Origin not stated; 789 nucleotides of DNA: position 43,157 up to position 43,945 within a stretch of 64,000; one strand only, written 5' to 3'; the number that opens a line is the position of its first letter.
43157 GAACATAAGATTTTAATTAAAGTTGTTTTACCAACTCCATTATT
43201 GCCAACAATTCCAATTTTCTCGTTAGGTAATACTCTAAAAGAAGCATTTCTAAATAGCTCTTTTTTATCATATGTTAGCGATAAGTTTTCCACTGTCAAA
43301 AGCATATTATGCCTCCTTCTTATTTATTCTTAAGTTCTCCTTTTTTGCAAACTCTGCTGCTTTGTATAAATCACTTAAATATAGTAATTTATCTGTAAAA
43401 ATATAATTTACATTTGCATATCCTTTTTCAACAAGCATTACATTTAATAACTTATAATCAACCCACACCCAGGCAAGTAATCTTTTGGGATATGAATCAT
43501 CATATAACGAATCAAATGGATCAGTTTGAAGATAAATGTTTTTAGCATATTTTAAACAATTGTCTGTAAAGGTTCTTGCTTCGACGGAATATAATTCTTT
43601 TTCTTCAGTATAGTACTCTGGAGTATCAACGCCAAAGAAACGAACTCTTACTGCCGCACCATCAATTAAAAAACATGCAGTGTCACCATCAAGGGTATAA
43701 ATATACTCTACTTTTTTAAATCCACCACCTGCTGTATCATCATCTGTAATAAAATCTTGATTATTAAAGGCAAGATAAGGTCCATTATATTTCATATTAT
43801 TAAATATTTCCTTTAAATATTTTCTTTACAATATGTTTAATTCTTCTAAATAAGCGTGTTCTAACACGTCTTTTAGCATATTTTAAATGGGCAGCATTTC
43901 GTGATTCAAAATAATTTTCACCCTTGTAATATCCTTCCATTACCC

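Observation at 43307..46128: ABC exporter, PqqD-like RRE, soluble S24/S26 peptidase and leaderless thermonuclease: an orphan RiPP-style module, possibly a dedicated nuclease export system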

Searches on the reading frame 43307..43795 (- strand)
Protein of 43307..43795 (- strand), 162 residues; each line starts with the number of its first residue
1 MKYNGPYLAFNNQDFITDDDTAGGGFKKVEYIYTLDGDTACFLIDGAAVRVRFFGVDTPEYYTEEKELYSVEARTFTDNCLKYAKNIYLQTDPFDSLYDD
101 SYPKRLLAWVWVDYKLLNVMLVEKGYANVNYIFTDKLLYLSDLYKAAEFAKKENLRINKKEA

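Call 3: search_protein_families(library=pfam, proteins=[window:43307-43795:-], max_evalue=0.01)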
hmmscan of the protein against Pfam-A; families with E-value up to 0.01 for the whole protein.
window:43307-43795:- (162 aa): 1 family
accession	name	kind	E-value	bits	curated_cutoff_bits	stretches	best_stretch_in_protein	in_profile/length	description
PF00565.23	SNase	-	1.7e-11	45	21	1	50-155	1-102/107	Staphylococcal nuclease homologue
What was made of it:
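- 43307..43795 (-): Leaderless staphylococcal-nuclease homologue: an adjacent resident gene, judged NOT part of the cassette. PF00565 (call 3).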

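Call 4: search_protein_families(library=ncbifam, proteins=[window:43307-43795:-], max_evalue=0.01)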
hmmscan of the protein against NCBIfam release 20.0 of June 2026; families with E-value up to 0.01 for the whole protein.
window:43307-43795:- (162 aa): 2 families
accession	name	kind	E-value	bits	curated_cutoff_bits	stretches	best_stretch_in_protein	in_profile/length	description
NF047694.1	TnucaseNucIStaph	equivalog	1.3e-14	54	250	1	4-157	26-173/175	thermonuclease NucI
NF047969.1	CaNuclEcnA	equivalog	5e-09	36.3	180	1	32-72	10-51/151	calcium-activated nuclease EcnA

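Call 31: find_homologous_proteins(query=window:43307-43795:-, max_evalue=0.001)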
Query window:43307-43795:- (162 aa): 125 proteins with E <= 0.001 among 170 candidates; the best 120 are listed.
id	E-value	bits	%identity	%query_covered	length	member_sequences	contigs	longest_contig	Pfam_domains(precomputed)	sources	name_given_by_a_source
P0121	7.1e-104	363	100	100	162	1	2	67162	PF00565.24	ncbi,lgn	-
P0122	2.6e-49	186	56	97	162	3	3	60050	PF00565.24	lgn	-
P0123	8.5e-49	184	58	97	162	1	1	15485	PF00565.24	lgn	-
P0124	7.8e-48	181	58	94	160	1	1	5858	PF00565.24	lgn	-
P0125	5.5e-46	175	53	99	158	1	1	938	PF00565.24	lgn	-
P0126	7.7e-46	175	53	99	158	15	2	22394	PF00565.24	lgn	-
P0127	5.1e-45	172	55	97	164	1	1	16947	PF00565.24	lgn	-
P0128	3.3e-44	169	54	97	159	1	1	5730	PF00565.24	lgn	-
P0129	6.3e-43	165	51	97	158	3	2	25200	PF00565.24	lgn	-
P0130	1.4e-42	164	52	97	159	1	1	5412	PF00565.24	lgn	-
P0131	2.5e-41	160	54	97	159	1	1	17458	PF00565.24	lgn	-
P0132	1.8e-40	157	55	93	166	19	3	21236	PF00565.24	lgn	-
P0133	2.4e-40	157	52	97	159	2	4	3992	PF00565.24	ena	-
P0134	2.1e-39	154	50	99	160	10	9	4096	PF00565.24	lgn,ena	-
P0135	1.2e-38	151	49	98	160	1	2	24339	PF00565.24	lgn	-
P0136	2.1e-38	150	49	100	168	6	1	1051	PF00565.24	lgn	-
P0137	3.5e-36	143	51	86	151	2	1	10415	PF00565.24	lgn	-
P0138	8.3e-36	142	49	93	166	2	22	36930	PF00565.24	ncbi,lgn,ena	-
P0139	2.0e-31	128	43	98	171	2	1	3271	PF00565.24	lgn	-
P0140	7.3e-30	123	45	99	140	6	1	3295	PF00565.24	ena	-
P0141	3.3e-28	117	49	83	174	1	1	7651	PF00565.24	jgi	jgi:micrococcal nuclease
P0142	7.1e-27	113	46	91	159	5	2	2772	PF00565.24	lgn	-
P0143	1.2e-19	89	50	66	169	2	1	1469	PF00565.24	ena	-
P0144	4.5e-19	88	45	78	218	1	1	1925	PF00565.24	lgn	-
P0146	2.2e-18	85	46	78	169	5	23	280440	PF00565.24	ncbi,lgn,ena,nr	ncbi:MAG: thermonuclease family protein [Erysipelotrichaceae bacterium]|nr:thermonuclease family pro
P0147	3.1e-18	85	47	67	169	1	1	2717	PF00565.24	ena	-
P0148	4.0e-18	84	50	65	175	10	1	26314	PF00565.24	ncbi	-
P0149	5.1e-18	84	41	90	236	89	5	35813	PF05901.17,PF00565.24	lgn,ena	-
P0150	6.1e-18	84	50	72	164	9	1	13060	PF00565.24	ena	-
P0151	1.1e-17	83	40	91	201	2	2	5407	PF00565.24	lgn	-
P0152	1.7e-17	82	47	72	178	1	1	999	PF00565.24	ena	-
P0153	2.2e-17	82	50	65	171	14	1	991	PF00565.24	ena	-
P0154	2.6e-17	82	39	87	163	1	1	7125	PF00565.24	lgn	-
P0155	3.3e-17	81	38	82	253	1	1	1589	PF00565.24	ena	-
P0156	3.6e-17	81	47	68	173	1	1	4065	PF00565.24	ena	-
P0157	3.8e-17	81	44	73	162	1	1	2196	PF00565.24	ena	-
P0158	6.0e-17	81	48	70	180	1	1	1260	PF00565.24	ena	-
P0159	6.2e-17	81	46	66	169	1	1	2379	PF00565.24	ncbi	-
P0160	1.1e-16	80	45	77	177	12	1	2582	PF00565.24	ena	-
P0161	1.1e-16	80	39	80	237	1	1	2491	PF00565.24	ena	-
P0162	1.3e-16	80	39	90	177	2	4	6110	PF00565.24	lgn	-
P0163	1.3e-16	80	50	70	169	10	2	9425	PF00565.24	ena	-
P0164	2.7e-16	79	46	77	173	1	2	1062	PF00565.24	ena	-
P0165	4.3e-16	78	44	66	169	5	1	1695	PF00565.24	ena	-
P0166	5.4e-16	78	47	66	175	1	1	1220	PF00565.24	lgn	-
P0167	5.9e-16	77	44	80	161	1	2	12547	PF00565.24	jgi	jgi:micrococcal nuclease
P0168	5.9e-16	77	47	66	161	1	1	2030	PF00565.24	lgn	-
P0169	6.5e-16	77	49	68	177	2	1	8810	PF00565.24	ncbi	-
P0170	8.8e-16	77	42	84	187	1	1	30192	PF00565.24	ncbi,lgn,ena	-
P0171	9.3e-16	77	46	70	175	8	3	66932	PF00565.24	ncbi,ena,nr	ncbi:MAG: thermonuclease family protein [Erysipelotrichaceae bacterium]|nr:thermonuclease family pro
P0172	9.5e-16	77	47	68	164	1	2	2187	PF00565.24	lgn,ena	-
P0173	1.2e-15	76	42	84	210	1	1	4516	PF00565.24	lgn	-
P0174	1.2e-15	76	42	84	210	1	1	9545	PF00565.24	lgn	-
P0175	3.2e-15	75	46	70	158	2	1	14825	PF00565.24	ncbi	-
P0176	4.3e-15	75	40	80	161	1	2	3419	PF00565.24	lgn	-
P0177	5.9e-15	74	42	79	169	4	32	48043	PF00565.24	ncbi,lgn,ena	-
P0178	1.4e-14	73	45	71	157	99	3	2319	PF00565.24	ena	-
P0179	3.7e-14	72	46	70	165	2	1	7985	PF00565.24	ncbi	-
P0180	4.0e-14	71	47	66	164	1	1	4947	PF00565.24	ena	-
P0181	4.7e-14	71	39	78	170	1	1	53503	PF00565.24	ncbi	ncbi:MAG: thermonuclease family protein [Erysipelotrichaceae bacterium]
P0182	5.8e-14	71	47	66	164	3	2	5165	PF00565.24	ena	-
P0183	6.8e-14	71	44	71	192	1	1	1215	PF00565.24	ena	-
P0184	7.6e-14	71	45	61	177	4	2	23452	PF00565.24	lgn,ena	-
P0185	8.6e-14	70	47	65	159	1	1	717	PF00565.24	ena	-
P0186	1.6e-13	69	43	72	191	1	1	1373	PF00565.24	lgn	-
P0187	1.8e-13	69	43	74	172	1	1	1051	PF00565.24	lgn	-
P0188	2.1e-13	69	41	81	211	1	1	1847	PF00565.24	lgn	-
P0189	2.2e-13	69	41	65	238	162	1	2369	PF00565.24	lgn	-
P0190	2.7e-13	69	46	72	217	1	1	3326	PF00565.24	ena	-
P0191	2.9e-13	69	39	76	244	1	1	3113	PF00565.24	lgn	-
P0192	2.9e-13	69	44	74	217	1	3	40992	PF00565.24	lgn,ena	-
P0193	2.9e-13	69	44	74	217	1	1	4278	PF00565.24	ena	-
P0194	3.0e-13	69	44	74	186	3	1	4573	PF00565.24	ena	-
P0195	3.2e-13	69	42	76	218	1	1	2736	PF00565.24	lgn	-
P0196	3.2e-13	69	44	67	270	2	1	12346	PF00565.24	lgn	-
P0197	3.9e-13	68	46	72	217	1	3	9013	PF00565.24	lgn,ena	-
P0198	4.0e-13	68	44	74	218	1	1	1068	PF00565.24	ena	-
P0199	4.0e-13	68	44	74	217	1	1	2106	PF00565.24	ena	-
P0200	4.0e-13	68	44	74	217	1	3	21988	PF00565.24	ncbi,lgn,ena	-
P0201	4.0e-13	68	38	86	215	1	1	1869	PF00565.24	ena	-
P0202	4.1e-13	68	44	74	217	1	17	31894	PF00565.24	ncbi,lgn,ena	-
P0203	4.1e-13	68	44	74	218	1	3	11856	PF00565.24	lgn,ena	-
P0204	4.2e-13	68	44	74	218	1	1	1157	PF00565.24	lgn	-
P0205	4.3e-13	68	41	76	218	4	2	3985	PF00565.24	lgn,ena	-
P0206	4.5e-13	68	42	70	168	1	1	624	PF00565.24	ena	-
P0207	5.4e-13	68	44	74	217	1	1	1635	PF00565.24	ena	-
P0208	8.2e-13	67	44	66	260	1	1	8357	PF00565.24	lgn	-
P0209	1.2e-12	67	47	62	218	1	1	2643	PF00565.24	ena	-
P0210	1.9e-12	66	38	80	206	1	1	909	PF00565.24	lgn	-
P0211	2.1e-12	66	43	75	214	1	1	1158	PF00565.24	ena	-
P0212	4.1e-12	65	38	78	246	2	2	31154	PF00565.24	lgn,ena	-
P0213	4.6e-12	65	45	72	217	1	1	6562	PF00565.24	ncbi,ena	-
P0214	4.6e-12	65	45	72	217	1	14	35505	PF00565.24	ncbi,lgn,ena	-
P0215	4.7e-12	65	45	72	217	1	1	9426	PF00565.24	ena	-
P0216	4.8e-12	65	40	73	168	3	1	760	PF00565.24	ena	-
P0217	2.1e-11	63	45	66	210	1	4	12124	PF00565.24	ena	-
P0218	2.5e-11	62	41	62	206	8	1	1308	PF00565.24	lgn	-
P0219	7.0e-11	61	49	57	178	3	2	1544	PF00565.24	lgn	-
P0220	1.1e-10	60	37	80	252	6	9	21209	PF00565.24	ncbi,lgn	-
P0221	1.7e-10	60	50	57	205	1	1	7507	PF05901.17,PF00565.24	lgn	-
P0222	2.1e-10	59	40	72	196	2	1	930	PF00565.24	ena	-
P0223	4.5e-10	58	48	59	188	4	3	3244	PF00565.24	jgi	jgi:micrococcal nuclease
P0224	2.5e-9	56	45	60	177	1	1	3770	PF00565.24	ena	-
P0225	3.2e-9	56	44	59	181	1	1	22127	PF00565.24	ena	-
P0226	3.5e-9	55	42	61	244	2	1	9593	PF00565.24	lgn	-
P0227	7.3e-9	54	45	60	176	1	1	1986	PF00565.24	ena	-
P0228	8.7e-9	54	45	59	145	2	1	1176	PF00565.24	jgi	jgi:micrococcal nuclease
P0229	8.8e-9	54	42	65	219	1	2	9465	PF00565.24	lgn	-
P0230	1.0e-8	54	40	75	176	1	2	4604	PF00565.24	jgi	jgi:micrococcal nuclease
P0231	1.1e-8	54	45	59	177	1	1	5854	PF00565.24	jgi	jgi:micrococcal nuclease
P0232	1.2e-8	54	41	66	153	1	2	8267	PF00565.24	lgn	-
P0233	1.6e-8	53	42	60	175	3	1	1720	PF00565.24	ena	-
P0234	1.6e-8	53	40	75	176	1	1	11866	PF00565.24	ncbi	-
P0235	3.0e-8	52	38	75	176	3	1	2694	PF00565.24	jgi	jgi:micrococcal nuclease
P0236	3.2e-8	52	40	75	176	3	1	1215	PF00565.24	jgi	jgi:micrococcal nuclease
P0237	7.9e-8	51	41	59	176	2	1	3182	PF00565.24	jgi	jgi:micrococcal nuclease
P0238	8.5e-8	51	44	59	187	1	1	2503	PF00565.24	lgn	-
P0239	9.7e-8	51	41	59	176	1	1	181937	PF00565.24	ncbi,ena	-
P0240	4.5e-7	49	40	73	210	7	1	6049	PF05901.17,PF00565.24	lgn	-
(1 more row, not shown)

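Call 33: find_encoding_contigs(protein=P0124, flank=6000, max_places=2)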
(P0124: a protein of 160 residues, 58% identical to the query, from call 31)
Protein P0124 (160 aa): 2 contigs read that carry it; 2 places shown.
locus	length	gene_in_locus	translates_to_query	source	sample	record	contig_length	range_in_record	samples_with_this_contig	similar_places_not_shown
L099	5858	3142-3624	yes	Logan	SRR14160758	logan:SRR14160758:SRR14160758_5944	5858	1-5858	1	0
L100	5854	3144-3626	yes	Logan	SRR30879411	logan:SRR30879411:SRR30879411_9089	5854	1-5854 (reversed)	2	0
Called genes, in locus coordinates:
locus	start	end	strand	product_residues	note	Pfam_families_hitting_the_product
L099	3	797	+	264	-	?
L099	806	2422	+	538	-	PF00664:ABC_membrane, PF13401:AAA_22 (faint), PF20720:nSTAND3 (weak), PF00005:ABC_tran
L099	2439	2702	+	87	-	PF05402:PqqD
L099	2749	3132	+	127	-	-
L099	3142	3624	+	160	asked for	PF00565:SNase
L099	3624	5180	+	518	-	PF02463:SMC_N (weak), PF13555:AAA_29 (faint), PF00005:ABC_tran, PF01926:MMR_HSR1 (faint), PF13173:AAA_14 (faint), PF13304:AAA_21 (faint), PF12848:ABC_tran_Xtn, PF00005:ABC_tran, +1 more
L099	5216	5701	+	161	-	PF06414:Zeta_toxin (weak), PF13671:AAA_33, PF13207:AAA_17 (faint)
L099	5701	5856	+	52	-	?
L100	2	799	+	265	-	?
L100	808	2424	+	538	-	PF00664:ABC_membrane, PF13401:AAA_22 (faint), PF20720:nSTAND3 (weak), PF00005:ABC_tran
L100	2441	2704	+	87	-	PF05402:PqqD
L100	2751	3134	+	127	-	-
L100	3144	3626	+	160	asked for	PF00565:SNase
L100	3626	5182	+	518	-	PF02463:SMC_N (weak), PF13555:AAA_29 (faint), PF00005:ABC_tran, PF01926:MMR_HSR1 (faint), PF13173:AAA_14 (faint), PF13304:AAA_21 (faint), PF12848:ABC_tran_Xtn, PF00005:ABC_tran, +1 more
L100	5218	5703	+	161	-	PF06414:Zeta_toxin (weak), PF13671:AAA_33, PF13207:AAA_17 (faint)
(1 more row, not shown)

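Call 34: find_encoding_contigs(protein=P0122, flank=8000, max_places=3)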
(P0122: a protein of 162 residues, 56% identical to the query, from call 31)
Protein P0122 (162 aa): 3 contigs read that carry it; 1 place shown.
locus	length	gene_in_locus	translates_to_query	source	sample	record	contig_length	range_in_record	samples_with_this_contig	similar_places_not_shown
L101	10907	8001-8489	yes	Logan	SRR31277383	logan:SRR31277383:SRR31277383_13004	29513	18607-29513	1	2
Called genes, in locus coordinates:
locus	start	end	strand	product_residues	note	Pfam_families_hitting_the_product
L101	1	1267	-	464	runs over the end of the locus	PF01554:MatE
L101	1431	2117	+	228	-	PF00072:Response_reg, PF00486:Trans_reg_C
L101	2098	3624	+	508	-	PF00672:HAMP, PF00512:HisKA, PF02518:HATPase_c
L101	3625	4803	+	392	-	PF13365:Trypsin_2, PF00089:Trypsin, PF00595:PDZ (weak), PF13180:PDZ_2 (weak)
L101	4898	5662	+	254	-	PF01177:Asp_Glu_race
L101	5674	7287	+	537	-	PF00664:ABC_membrane, PF00005:ABC_tran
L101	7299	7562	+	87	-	PF05402:PqqD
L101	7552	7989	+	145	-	-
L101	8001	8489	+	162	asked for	PF00565:SNase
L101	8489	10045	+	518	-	PF00931:NB-ARC (faint), PF02463:SMC_N, PF13555:AAA_29 (faint), PF20720:nSTAND3 (faint), PF00005:ABC_tran, PF00910:RNA_helicase (faint), PF12848:ABC_tran_Xtn, PF00005:ABC_tran, +4 more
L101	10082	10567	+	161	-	PF06414:Zeta_toxin (weak), PF13671:AAA_33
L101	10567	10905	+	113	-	?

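Call 35: find_encoding_contigs(protein=P0138, flank=8000, max_places=3)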
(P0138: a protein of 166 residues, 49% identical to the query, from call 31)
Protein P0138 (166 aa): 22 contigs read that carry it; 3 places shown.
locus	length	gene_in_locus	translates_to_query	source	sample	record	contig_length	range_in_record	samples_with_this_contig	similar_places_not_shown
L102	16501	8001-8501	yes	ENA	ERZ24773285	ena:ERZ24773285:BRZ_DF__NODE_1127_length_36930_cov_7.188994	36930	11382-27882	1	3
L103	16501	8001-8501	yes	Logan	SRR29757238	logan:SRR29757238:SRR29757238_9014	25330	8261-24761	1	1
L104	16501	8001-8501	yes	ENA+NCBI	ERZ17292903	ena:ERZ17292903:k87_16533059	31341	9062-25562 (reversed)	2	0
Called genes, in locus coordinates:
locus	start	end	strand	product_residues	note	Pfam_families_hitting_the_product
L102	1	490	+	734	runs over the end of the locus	PF01136:Peptidase_U32, PF12392:DUF3656, PF01136:Peptidase_U32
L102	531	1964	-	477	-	PF07690:MFS_1, PF13347:MFS_2, PF12832:MFS_1_like, PF07690:MFS_1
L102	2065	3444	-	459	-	PF01554:MatE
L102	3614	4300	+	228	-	PF00072:Response_reg, PF00486:Trans_reg_C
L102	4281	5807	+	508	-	PF00672:HAMP (weak), PF00512:HisKA, PF02518:HATPase_c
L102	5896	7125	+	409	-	PF00089:Trypsin, PF13365:Trypsin_2, PF13180:PDZ_2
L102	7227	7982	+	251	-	PF01177:Asp_Glu_race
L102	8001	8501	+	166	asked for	PF00565:SNase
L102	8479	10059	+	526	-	PF00005:ABC_tran, PF02463:SMC_N, PF13555:AAA_29 (faint), PF01926:MMR_HSR1 (faint), PF13304:AAA_21 (faint), PF13479:AAA_24 (faint), PF12848:ABC_tran_Xtn, PF00005:ABC_tran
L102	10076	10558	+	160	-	PF06414:Zeta_toxin (weak), PF13671:AAA_33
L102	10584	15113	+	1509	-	PF02811:PHP, PF00929:RNase_T, PF07733:DNA_pol3_alpha, PF17657:DNA_pol3_finger, PF14579:HHH_6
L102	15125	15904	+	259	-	PF12811:BaxI_1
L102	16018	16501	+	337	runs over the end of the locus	PF00044:Gp_dh_N, PF02800:Gp_dh_C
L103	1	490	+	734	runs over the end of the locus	PF01136:Peptidase_U32, PF12392:DUF3656, PF01136:Peptidase_U32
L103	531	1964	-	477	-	PF07690:MFS_1, PF13347:MFS_2, PF12832:MFS_1_like, PF07690:MFS_1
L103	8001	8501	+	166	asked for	PF00565:SNase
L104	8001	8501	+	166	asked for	PF00565:SNase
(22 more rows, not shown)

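Call 36: find_encoding_contigs(protein=P0126, flank=8000, max_places=2)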
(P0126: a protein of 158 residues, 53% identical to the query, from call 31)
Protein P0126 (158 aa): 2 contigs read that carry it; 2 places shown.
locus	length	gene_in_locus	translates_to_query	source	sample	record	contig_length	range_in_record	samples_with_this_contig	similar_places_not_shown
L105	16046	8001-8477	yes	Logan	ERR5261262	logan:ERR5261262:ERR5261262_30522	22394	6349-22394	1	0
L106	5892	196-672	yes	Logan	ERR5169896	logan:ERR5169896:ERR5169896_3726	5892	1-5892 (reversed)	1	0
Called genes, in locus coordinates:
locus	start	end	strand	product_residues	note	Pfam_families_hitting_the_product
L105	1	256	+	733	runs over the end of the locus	PF01136:Peptidase_U32, PF12392:DUF3656, PF01136:Peptidase_U32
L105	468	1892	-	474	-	PF07690:MFS_1, PF13347:MFS_2, PF03209:PUCC (weak), PF12832:MFS_1_like, PF07690:MFS_1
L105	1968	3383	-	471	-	PF01554:MatE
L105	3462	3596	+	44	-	-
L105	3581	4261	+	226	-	PF00072:Response_reg, PF00486:Trans_reg_C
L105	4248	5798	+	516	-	PF00672:HAMP (weak), PF00512:HisKA, PF02518:HATPase_c, PF13589:HATPase_c_3 (weak)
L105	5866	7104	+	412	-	PF00089:Trypsin, PF13365:Trypsin_2, PF00595:PDZ (weak), PF13180:PDZ_2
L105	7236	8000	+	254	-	PF01177:Asp_Glu_race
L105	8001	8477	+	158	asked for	PF00565:SNase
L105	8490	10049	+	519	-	PF02463:SMC_N, PF13555:AAA_29 (faint), PF00005:ABC_tran, PF00931:NB-ARC (faint), PF01926:MMR_HSR1 (faint), PF12848:ABC_tran_Xtn, PF00005:ABC_tran, PF13304:AAA_21 (weak), +3 more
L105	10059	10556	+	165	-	PF13238:AAA_18 (weak), PF13671:AAA_33, PF13207:AAA_17 (weak)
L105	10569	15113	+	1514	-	PF02811:PHP, PF00929:RNase_T, PF07733:DNA_pol3_alpha, PF17657:DNA_pol3_finger, PF14579:HHH_6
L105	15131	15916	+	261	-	PF12811:BaxI_1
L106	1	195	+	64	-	?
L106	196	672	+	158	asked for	PF00565:SNase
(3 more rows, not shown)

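Call 56: list_cluster_members(proteins=[P0138, P0015, P0121, P0001, P0036, P0146])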
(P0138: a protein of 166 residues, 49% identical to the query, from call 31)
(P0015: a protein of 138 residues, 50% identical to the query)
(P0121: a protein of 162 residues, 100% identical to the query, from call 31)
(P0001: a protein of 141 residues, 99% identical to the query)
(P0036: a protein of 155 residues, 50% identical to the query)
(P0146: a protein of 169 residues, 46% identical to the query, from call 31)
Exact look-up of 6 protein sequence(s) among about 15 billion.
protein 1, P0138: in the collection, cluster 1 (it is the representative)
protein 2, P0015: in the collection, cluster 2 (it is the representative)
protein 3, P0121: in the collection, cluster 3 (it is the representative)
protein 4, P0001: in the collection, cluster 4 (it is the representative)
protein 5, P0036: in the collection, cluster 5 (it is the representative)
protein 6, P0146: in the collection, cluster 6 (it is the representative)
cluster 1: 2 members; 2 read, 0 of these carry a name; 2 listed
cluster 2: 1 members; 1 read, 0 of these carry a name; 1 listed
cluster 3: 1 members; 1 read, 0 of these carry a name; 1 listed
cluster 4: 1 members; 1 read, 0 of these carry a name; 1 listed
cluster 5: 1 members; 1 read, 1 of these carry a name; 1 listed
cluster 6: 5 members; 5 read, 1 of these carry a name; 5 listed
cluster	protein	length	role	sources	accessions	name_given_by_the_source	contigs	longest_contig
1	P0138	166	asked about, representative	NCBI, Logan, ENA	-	-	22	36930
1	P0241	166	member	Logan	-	-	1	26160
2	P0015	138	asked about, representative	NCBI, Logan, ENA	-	-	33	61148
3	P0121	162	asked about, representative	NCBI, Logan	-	-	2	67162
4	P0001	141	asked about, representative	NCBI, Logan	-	-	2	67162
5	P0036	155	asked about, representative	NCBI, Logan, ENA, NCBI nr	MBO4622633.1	MAG: S24/S26 family peptidase [Bacilli bacterium] | S24/S26 family peptidase [Bacilli bacterium]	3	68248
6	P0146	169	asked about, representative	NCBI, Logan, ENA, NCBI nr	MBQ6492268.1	MAG: thermonuclease family protein [Erysipelotrichaceae bacterium] | thermonuclease family protein [Erysipelotrichaceae bacterium]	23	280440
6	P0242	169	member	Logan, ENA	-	-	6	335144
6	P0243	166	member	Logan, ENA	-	-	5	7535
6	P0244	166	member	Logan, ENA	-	-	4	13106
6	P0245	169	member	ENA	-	-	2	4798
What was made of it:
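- Tried and rejected: Testing whether cassette-free SNase genomes carry the cassette elsewhere: cluster look-ups gave no accession numbers for the key proteins (call 56).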

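Call 60: find_related_loci(query=A4, collection=metagenome_contigs, flank=8000)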
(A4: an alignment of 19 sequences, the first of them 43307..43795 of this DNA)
Query A4 (162 aa) in metagenome_contigs; peptide patterns used: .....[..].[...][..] (x = any residue, [..] = any of these).
115 stretches matched a pattern; 90 encode a relative of the query (tblastn E <= 1e-3); the best 80 are kept; 80 distinct loci.
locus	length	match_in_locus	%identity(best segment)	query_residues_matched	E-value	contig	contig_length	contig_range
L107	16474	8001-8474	54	1-160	9e-52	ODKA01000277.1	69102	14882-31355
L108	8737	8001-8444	54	1-150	1e-44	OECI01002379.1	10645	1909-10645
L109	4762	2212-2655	54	1-150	1e-44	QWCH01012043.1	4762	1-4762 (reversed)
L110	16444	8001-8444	54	1-150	1e-44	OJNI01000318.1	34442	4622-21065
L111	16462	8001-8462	49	3-153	4e-38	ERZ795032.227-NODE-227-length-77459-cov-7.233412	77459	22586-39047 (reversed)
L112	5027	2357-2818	48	3-153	3e-36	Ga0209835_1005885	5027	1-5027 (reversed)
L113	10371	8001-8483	42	3-161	9e-35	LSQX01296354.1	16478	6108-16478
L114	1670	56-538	43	2-160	4e-35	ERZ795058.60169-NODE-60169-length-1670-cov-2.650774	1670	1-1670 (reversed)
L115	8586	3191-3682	42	1-162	6e-34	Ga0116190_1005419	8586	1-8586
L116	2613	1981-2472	42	1-162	1e-33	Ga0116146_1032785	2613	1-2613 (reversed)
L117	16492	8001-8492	42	1-162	2e-33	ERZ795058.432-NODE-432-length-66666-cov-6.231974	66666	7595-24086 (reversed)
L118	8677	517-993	41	3-160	9e-31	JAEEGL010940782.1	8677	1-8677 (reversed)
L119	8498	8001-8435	40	6-157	7e-28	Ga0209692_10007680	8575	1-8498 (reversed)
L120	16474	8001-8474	40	1-158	7e-28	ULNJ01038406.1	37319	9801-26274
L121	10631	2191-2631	40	2-149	9e-25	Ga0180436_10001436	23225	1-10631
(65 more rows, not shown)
